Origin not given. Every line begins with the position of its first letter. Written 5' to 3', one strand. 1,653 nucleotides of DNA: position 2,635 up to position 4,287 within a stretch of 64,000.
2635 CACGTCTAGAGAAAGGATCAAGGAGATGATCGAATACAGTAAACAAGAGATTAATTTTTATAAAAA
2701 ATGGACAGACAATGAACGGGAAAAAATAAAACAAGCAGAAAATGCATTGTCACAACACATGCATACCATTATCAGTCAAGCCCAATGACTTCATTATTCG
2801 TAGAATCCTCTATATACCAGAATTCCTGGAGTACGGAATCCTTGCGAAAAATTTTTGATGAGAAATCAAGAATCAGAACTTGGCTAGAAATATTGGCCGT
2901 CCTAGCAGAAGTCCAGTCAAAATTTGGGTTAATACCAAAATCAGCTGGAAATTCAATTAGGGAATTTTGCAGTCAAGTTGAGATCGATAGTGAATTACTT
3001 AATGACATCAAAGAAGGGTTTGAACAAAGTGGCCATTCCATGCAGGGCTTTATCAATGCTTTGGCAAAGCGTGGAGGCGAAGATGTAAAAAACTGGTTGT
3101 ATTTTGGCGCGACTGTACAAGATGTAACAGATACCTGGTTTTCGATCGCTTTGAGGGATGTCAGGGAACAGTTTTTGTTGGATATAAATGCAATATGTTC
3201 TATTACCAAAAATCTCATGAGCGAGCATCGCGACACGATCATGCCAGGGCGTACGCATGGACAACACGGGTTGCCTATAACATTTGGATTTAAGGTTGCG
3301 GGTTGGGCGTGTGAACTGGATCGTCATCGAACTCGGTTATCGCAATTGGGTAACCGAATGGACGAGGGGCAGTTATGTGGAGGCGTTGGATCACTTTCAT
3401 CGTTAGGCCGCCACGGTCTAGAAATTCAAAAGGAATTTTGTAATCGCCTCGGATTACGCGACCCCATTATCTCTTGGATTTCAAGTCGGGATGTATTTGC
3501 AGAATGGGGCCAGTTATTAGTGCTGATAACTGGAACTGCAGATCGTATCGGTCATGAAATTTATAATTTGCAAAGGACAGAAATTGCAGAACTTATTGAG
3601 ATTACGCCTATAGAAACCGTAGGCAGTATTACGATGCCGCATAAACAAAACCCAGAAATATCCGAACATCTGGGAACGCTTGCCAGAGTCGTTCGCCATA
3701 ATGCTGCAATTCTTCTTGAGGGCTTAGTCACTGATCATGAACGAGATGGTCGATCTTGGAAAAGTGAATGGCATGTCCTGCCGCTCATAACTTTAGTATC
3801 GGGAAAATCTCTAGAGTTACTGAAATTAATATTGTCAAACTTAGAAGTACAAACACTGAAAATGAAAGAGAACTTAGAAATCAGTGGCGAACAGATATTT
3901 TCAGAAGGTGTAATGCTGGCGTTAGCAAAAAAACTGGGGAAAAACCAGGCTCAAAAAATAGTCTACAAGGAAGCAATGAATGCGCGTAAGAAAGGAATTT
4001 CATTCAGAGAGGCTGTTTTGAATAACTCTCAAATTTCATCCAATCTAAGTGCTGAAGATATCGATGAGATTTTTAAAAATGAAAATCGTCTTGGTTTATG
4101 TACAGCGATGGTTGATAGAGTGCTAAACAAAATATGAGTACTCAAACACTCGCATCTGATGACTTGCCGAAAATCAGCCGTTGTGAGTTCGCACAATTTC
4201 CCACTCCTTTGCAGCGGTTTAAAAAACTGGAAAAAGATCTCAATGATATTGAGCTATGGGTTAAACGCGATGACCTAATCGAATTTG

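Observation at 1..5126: Complete bacterial-type coenzyme M biosynthesis gene set on a low-GC island in a high-GC genome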

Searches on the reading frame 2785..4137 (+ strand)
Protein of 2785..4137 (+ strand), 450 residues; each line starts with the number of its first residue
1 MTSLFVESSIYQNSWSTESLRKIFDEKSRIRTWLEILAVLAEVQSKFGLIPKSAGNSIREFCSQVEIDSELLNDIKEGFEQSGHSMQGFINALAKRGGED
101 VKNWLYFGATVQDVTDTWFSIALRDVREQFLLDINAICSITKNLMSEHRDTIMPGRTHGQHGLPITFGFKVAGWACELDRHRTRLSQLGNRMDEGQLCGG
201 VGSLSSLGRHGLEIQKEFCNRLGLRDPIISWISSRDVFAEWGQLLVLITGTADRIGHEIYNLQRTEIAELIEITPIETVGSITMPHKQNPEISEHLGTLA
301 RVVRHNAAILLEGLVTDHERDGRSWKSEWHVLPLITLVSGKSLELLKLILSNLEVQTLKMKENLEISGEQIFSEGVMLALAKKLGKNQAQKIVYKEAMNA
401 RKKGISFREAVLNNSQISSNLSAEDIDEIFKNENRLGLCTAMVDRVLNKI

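Call 3: search_protein_families(library=pfam, proteins=[window:2785-4137:+], max_evalue=0.01)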
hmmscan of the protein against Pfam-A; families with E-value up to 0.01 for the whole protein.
window:2785-4137:+ (450 aa): 2 families
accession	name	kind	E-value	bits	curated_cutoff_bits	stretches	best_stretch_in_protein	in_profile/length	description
PF00206.25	Lyase_1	-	1.9e-38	133.1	27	1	17-303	7-310/312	Lyase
PF10397.14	ADSL_C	-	1.4e-16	61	32.7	1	371-446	3-79/79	Adenylosuccinate lyase C-terminus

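Call 4: search_protein_families(library=ncbifam, proteins=[window:2785-4137:+], max_evalue=0.01)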
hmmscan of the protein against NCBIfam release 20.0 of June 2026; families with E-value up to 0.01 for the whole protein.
window:2785-4137:+ (450 aa): 19 families
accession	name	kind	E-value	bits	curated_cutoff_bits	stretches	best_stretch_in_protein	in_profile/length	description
NF052536.2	CoM_syn_XcbD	exception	9.4e-187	621.1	600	1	5-447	4-443/443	3-sulfopropionylcysteine synthase XcbD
NF006500.1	PRK08937.2-4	subfamily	1.3e-117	393.3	626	1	4-449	3-445/448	adenylosuccinate lyase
NF006554.0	PRK09053.1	equivalog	2.2e-89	300.4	595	1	9-448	7-446/453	3-carboxy-cis,cis-muconate cycloisomerase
TIGR00928.1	purB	equivalog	1.3e-79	268.1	326.2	1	16-446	6-435/436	adenylosuccinate lyase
TIGR02426.1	protocat_pcaB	equivalog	2e-73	247.3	355.75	1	13-350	4-335/338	3-carboxy-cis,cis-muconate cycloisomerase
NF052556.1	NtrsucLyaStm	equivalog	7.6e-57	193.2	650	1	28-448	35-465/466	nitrosuccinate lyase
NF004631.0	PRK05975.1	equivalog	2.9e-54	184.4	371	1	7-353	7-345/352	3-carboxy-cis,cis-muconate cycloisomerase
TIGR00838.1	argH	equivalog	2.1e-18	66.6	279.5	1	91-434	87-427/455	argininosuccinate lyase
NF006764.0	PRK09285.1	equivalog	1.2e-15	56.9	446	1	18-290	21-304/456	adenylosuccinate lyase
NF008964.0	PRK12308.1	equivalog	5.3e-14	51.5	657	1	100-436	98-431/624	argininosuccinate lyase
NF008909.0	PRK12273.1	subfamily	7.1e-13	48.2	510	1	112-435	144-461/474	aspartate ammonia-lyase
TIGR00979.1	fumC_II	equivalog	2.4e-11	43.1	664.75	1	121-434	148-455/458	class II fumarate hydratase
NF052535.1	CoM_syn_XcbC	exception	1.4e-10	40.6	575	1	102-365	102-362/495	2-phosphosulfolactate phosphatase XcbC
TIGR00839.1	aspA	equivalog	6.5e-08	31.9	681.2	1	112-435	139-456/468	aspartate ammonia-lyase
NF009089.0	PRK12425.1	equivalog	1.2e-07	30.9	840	1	116-434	143-456/464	class II fumarate hydratase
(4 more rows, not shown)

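Call 10: find_encoding_contigs(protein=window:2785-4137:+, flank=10000, max_places=6)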
Protein window:2785-4137:+ (450 aa): no gene with exactly this product is on record in the collection.

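Call 16: find_homologous_proteins(query=window:2785-4137:+, max_evalue=1e-30)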
Query window:2785-4137:+ (450 aa): 4130 proteins with E <= 1e-30 among 8000 candidates; the best 120 are listed.
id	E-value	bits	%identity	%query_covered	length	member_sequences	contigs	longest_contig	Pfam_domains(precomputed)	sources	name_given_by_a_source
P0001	2.4e-290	981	98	100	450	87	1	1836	PF10397.15,PF00206.26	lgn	-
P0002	5.4e-271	917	91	100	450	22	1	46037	PF10397.15,PF00206.26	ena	-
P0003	2.4e-252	855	84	100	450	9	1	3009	PF10397.15,PF00206.26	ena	-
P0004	4.9e-250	848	83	100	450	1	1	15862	PF10397.15,PF00206.26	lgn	-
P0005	5.9e-250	847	83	100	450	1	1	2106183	PF10397.15,PF00206.26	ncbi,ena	-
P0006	5.1e-249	844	82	100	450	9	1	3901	PF10397.15,PF00206.26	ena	-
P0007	3.8e-247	838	81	100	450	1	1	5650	PF10397.15,PF00206.26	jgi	-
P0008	3.0e-244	829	80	100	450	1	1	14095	PF10397.15,PF00206.26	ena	-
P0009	1.7e-239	813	78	100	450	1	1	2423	PF10397.15,PF00206.26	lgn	-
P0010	3.6e-239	812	78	100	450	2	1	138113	PF10397.15,PF00206.26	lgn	-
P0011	1.8e-237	806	78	100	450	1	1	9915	PF10397.15,PF00206.26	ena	-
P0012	2.8e-235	799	77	100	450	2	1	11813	PF10397.15,PF00206.26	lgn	-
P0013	2.0e-231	786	76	100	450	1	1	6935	PF10397.15,PF00206.26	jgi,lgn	jgi:adenylosuccinate lyase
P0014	2.2e-221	753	73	99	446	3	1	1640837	PF10397.15,PF00206.26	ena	-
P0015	2.8e-168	578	58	99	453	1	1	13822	PF10397.15,PF00206.26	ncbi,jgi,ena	jgi:adenylosuccinate lyase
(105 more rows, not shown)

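Call 18: find_encoding_contigs(protein=P0002, flank=10000, max_places=2)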
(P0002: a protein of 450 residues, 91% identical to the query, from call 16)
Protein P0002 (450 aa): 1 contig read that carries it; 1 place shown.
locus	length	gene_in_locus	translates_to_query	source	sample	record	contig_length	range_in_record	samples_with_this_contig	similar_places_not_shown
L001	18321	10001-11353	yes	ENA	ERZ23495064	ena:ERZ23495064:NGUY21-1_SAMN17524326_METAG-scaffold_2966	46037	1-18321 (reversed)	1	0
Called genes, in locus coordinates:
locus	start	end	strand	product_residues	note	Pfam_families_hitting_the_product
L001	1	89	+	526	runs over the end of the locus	PF03601:Cons_hypoth698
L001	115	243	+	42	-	-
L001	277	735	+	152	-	PF00582:Usp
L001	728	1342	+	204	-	-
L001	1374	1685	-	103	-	PF08803:ydhR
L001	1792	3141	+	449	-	PF01134:GIDA, PF01262:AlaDh_PNT_C (faint), PF01266:DAO (faint), PF07992:Pyr_redox_2, PF13738:Pyr_redox_3, PF13434:Lys_Orn_oxgnase (weak), PF00070:Pyr_redox (weak), PF02852:Pyr_redox_dim, +6 more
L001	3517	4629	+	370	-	PF01717:Meth_synt_2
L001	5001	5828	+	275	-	PF01144:CoA_trans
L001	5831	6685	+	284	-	PF01144:CoA_trans (weak)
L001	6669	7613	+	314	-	PF24830:DUF7714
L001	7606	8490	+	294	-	PF02679:ComA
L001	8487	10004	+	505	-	PF00206:Lyase_1, PF14698:ASL_C2 (weak)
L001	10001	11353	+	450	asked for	PF00206:Lyase_1, PF10397:ADSL_C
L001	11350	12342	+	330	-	PF00291:PALP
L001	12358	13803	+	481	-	PF00171:Aldedh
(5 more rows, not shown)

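Call 19: find_encoding_contigs(protein=P0005, flank=10000, max_places=2)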
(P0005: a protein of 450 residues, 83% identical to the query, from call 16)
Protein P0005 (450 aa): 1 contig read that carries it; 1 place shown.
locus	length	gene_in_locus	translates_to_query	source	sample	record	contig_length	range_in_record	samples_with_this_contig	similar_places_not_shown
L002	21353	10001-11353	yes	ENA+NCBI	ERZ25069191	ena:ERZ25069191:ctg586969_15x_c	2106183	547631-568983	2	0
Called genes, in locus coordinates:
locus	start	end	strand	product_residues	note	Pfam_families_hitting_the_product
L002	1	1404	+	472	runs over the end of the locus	PF01134:GIDA (weak), PF07992:Pyr_redox_2, PF13738:Pyr_redox_3 (faint), PF00070:Pyr_redox (weak), PF02852:Pyr_redox_dim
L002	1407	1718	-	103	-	PF03466:LysR_substrate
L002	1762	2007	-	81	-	-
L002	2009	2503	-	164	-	PF00665:rve, PF13683:rve_3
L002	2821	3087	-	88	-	PF01527:HTH_Tnp_1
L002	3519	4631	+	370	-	PF01717:Meth_synt_2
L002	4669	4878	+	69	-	PF09723:Zn_ribbon_8 (weak)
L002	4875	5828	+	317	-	PF01144:CoA_trans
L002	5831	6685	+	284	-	-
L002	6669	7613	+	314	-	PF24830:DUF7714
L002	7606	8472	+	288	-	PF02679:ComA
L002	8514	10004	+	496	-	PF00206:Lyase_1, PF14698:ASL_C2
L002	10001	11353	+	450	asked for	PF00206:Lyase_1, PF10397:ADSL_C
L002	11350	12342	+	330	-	PF00291:PALP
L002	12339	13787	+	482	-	PF00171:Aldedh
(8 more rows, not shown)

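Call 20: find_encoding_contigs(protein=P0014, flank=10000, max_places=2)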
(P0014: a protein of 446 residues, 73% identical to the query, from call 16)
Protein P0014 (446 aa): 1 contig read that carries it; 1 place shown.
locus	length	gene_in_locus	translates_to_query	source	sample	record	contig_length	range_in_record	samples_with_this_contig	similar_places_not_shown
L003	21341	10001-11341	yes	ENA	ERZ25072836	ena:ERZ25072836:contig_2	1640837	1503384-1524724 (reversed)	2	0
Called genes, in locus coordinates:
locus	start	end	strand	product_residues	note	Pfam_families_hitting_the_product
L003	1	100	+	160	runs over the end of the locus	-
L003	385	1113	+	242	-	-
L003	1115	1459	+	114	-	-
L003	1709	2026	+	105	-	-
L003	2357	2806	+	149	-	-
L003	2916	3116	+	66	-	-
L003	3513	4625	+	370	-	PF01717:Meth_synt_2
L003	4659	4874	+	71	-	-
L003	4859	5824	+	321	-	PF01144:CoA_trans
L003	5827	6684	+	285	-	-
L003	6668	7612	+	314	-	PF24830:DUF7714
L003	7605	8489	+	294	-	PF02679:ComA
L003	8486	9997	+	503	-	PF00206:Lyase_1, PF14698:ASL_C2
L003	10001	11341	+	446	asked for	PF00206:Lyase_1, PF10397:ADSL_C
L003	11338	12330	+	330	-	PF00291:PALP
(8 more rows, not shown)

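Call 21: find_related_loci(query=window:2785-4137:+, collection=genome_contigs, flank=10000)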
Query window:2785-4137:+ (450 aa) in genome_contigs; peptide patterns used: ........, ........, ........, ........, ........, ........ (x = any residue, [..] = any of these).
221 stretches matched a pattern; 151 encode a relative of the query (tblastn E <= 1e-3); the best 80 are kept; 79 distinct loci.
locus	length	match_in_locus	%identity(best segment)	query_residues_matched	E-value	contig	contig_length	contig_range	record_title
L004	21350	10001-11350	99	1-450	0e+0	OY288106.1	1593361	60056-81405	MAG: uncultured candidatus Porisulfidus sp. isolate caeacd0d-8b14-42db-aaa0-72ba3dde193c genome assembly, chromosome: 1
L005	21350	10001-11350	98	1-450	0e+0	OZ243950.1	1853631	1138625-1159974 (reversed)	MAG: uncultured candidatus Porisulfidus sp. isolate cf025a5e-a0dc-40a1-8d33-8cb912d294f5 genome assembly, chromosome: 1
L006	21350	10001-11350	98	1-450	0e+0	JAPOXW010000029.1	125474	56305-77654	MAG: Gammaproteobacteria bacterium isolate COS4_bin_16 NODE_141_length_125474_cov_21.0462, whole genome shotgun sequence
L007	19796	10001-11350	98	1-450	0e+0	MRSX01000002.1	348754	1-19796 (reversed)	MAG: Candidatus Porisulfidus sp. TsSOB lac_sponge_s2o1_TsSOB_curated_scaffold_1, whole genome shotgun sequence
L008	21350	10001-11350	98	1-450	0e+0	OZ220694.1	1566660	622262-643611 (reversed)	MAG: uncultured candidatus Porisulfidus sp. isolate d7aced61-d1d5-4481-893f-ca77f0084939 genome assembly, chromosome: 1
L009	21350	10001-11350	95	1-450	0e+0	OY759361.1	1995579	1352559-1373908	MAG: Gammaproteobacteria bacterium isolate 04bf8a70-9503-43c2-bc76-39e540d8a97c genome assembly, chromosome: 1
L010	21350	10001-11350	89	1-450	0e+0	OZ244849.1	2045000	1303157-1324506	MAG: Gammaproteobacteria bacterium isolate d69fa993-bf33-4d49-8a20-c776535acd96 genome assembly, chromosome: 1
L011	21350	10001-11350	90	1-450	0e+0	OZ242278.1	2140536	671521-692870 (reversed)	MAG: Gammaproteobacteria bacterium isolate 99813c64-cda1-4339-9072-ed8613caf1e7 genome assembly, chromosome: 1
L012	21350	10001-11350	85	1-450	0e+0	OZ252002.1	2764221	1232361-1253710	MAG: Gammaproteobacteria bacterium isolate d484a861-56e0-41a6-afea-df8291d130ef genome assembly, chromosome: 1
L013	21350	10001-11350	83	1-450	0e+0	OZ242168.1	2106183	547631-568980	MAG: Gammaproteobacteria bacterium isolate b8ff562c-44dd-40bc-8c1c-884215fd9d6e genome assembly, chromosome: 1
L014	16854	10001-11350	98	1-450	0e+0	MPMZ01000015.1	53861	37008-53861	MAG: Nitrospira sp. bin75 NODE_1060_length_53861_cov_17.4649_ID_2119, whole genome shotgun sequence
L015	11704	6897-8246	85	1-450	0e+0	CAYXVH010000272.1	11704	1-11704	MAG TPA_asm: uncultured Thiotrichales bacterium isolate binchicken_co231_196 genome assembly, contig: k141_1686921, whol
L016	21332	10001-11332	59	4-447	6e-175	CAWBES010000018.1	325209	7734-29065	MAG: uncultured Alphaproteobacteria bacterium isolate MFD01223.bin.1.55 genome assembly, contig: contig_628, whole genom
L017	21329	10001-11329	43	3-449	5e-107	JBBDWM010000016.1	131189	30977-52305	MAG: Acidimicrobiia bacterium isolate LejiaD_63_54 Lejia_D_273_length_131189_cov_33, whole genome shotgun sequence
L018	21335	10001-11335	42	1-449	5e-105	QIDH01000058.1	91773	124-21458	MAG: Acidimicrobiia bacterium isolate SZUA-232 Ga0063294_10000020, whole genome shotgun sequence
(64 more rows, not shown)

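Call 25: search_protein_families(library=ncbifam, proteins=[L008:1996-3345:+, L008:3517-4629:+, L008:4884-5828:+, L008:5831-6685:+, L008:6669-7613:+, L008:855-1820:+], max_evalue=0.00001)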
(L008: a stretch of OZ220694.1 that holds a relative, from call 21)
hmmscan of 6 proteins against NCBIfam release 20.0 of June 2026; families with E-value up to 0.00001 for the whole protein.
L008:1996-3345:+ (449 aa): 49 families (the best 25 are shown)
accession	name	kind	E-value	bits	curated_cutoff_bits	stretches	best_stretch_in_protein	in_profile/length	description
NF004939.0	PRK06292.1-1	equivalog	1.3e-146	489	435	1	2-445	6-461/476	dihydrolipoyl dehydrogenase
TIGR01350.1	lipoamide_DH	equivalog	6e-87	292.3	408.8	1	1-445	1-457/461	dihydrolipoyl dehydrogenase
TIGR02053.1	MerA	equivalog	2.2e-75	254.4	454.45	1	2-438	1-449/465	mercury(II) reductase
NF004991.0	PRK06370.1-3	subfamily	6.4e-72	242.7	620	1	1-438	35-483/509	FAD-containing oxidoreductase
NF004947.0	PRK06292.2-5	equivalog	8.2e-63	212.9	592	1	2-445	4-461/474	dihydrolipoyl dehydrogenase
NF003585.0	PRK05249.1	equivalog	3.6e-62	210.5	465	1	2-444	7-459/464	Si-specific NAD(P)(+) transhydrogenase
NF004943.0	PRK06292.2-1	equivalog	4.9e-57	193.7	432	1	2-439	4-452/456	dihydrolipoyl dehydrogenase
NF004992.0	PRK06370.1-4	equivalog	1.3e-56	191.9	629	1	2-434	5-447/459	FAD-containing oxidoreductase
NF005884.0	PRK07846.1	equivalog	1.8e-54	185.1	501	1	2-443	4-452/454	mycothione reductase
NF004776.0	PRK06116.1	equivalog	2.8e-54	184.8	480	1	2-414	5-425/450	glutathione-disulfide reductase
NF004945.0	PRK06292.2-3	equivalog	1.8e-50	172.2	494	1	2-435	4-445/457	dihydrolipoyl dehydrogenase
NF010311.1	PRK13748.1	subfamily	8.2e-50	170.2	600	1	3-424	99-531/560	mercury(II) reductase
NF004946.0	PRK06292.2-4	subfamily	1.2e-48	166.1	634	1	2-444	4-472/487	dihydrolipoyl dehydrogenase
NF004944.0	PRK06292.2-2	equivalog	2.9e-48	164.7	619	1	2-443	4-453/460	dihydrolipoyl dehydrogenase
NF005883.0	PRK07845.1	equivalog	1.7e-47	162.5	479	1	3-432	4-449/466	NAD(P)H-quinone dehydrogenase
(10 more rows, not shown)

L008:3517-4629:+ (370 aa): 7 families
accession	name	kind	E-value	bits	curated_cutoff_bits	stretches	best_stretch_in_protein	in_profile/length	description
NF003317.0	PRK04326.1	equivalog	1.3e-55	189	406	2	6-241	5-236/340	methionine synthase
NF006589.0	PRK09121.1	equivalog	6.4e-48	163.5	392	1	8-363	3-341/342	methionine synthase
NF002119.0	PRK00957.1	equivalog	2.6e-20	72.8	258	2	11-220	3-198/306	methionine synthase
NF003556.0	PRK05222.1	equivalog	2.3e-19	69.9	541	2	10-225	420-642/750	5-methyltetrahydropteroyltriglutamate--homocysteine S-methyltransferase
TIGR01371.1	met_syn_B12ind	equivalog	2e-18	66.8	929.95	2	10-225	426-648/754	5-methyltetrahydropteroyltriglutamate--homocysteine S-methyltransferase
NF002272.0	PRK01207.1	equivalog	7.7e-14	51.6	399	1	112-225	97-219/343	methionine synthase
NF004875.0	PRK06233.1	equivalog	2.5e-10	39.7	576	0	152-197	157-202/373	vitamin B12 independent methionine synthase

L008:4884-5828:+ (314 aa): 2 families
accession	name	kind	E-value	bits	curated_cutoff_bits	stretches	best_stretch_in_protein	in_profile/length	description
TIGR02429.1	pcaI_scoA_fam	subfamily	4.1e-11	42.6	128.5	1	12-212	6-201/222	3-oxoacid CoA-transferase subunit A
NF007394.0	PRK09920.1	equivalog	1.5e-10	41.1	315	1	10-213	3-199/219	acetate CoA-transferase subunit alpha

L008:5831-6685:+ (284 aa): 0 families

L008:6669-7613:+ (314 aa): 1 family
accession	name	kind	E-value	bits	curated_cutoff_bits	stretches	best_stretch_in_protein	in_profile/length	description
NF052538.2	CoM_XcbA_fam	subfamily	2e-135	450.7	150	1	22-310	3-291/293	XcbA family protein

L008:855-1820:+ (321 aa): 0 families

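Call 27: search_dna_similar(query=L008:3517-4629:+, collection=plasmids, mode=protein, max_rows=15)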
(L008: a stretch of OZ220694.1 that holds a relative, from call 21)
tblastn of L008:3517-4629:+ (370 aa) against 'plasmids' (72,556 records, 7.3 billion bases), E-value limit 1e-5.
Records with a match: 330; places in all: 344; records where one place covers at least 80% of the query: 290.
Best place of each record, by identity: 60-80% 1; <60% 329.
By first word of the organism name: Pantoea 71; Acinetobacter 28; Streptomyces 23; Agrobacterium 21; Acetobacter 19; Paracoccus 14; Rahnella 11; Rhodococcus 11; Pseudoalteromonas 9; Klebsiella 7; and 68 more.
By predicted mobility (MOB-suite, as given by PLSDB): non-mobilizable 237; mobilizable 54; conjugative 39.
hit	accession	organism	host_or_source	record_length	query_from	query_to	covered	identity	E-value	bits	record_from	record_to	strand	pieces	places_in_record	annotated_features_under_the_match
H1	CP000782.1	Xanthobacter autotrophicus Py2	-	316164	1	359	97%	65.0%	2e-148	471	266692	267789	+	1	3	2-hydroxypropyl-CoM lyase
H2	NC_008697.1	Nocardioides sp. JS614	-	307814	1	369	99%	47.1%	1e-84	340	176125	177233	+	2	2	hypothetical protein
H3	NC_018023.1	Mycolicibacterium chubuense NBB4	-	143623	1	365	99%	44.9%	9e-92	307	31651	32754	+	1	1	cobalamin-independent methionine synthase II family protein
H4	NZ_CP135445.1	Thioclava sp. FTW29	-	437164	5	363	97%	31.8%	9e-40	157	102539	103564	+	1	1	methionine synthase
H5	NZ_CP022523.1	Pseudoalteromonas sp. NC201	pure culture,sea water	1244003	7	370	98%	30.9%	4e-39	155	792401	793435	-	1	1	none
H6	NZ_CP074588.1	Pseudoalteromonas piscicida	mixed culture,water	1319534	7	370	98%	30.9%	7e-39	154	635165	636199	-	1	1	none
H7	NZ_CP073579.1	Photobacterium sp. GJ3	-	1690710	9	363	96%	31.4%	7e-42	163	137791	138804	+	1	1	record has no annotation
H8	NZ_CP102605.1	Pantoea sp. SOD02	cell culture,urban freshwater stream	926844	9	362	96%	31.2%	4e-40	158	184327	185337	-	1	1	methionine synthase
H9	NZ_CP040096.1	Pantoea sp. SO10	whole organism,soil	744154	9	362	96%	31.2%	6e-40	157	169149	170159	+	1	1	methionine synthase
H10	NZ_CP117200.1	Pantoea sp. SS70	Solanum tuberosum L.,cell culture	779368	9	362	96%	31.2%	6e-40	157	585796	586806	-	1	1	methionine synthase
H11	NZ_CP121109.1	Pantoea sp. X85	metagenomic assembly,rabbit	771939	9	362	96%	31.2%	2e-39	156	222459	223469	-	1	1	methionine synthase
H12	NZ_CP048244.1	Ewingella americana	Flammulina filiformis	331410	9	362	96%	31.2%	1e-38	154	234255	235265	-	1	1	methionine synthase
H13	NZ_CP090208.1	Pantoea agglomerans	pure culture,Braised chicken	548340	9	362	96%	31.1%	7e-39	154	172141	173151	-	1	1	methionine synthase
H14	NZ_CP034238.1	Aliivibrio salmonicida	Atlantic salmon,pure isolate,diseased ...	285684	1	366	99%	30.0%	7e-40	157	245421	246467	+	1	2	methionine synthase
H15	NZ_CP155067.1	Pantoea sp. BRR-3P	single cell,Elaeagnus umbellata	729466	9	362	96%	31.0%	1e-39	157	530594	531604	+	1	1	methionine synthase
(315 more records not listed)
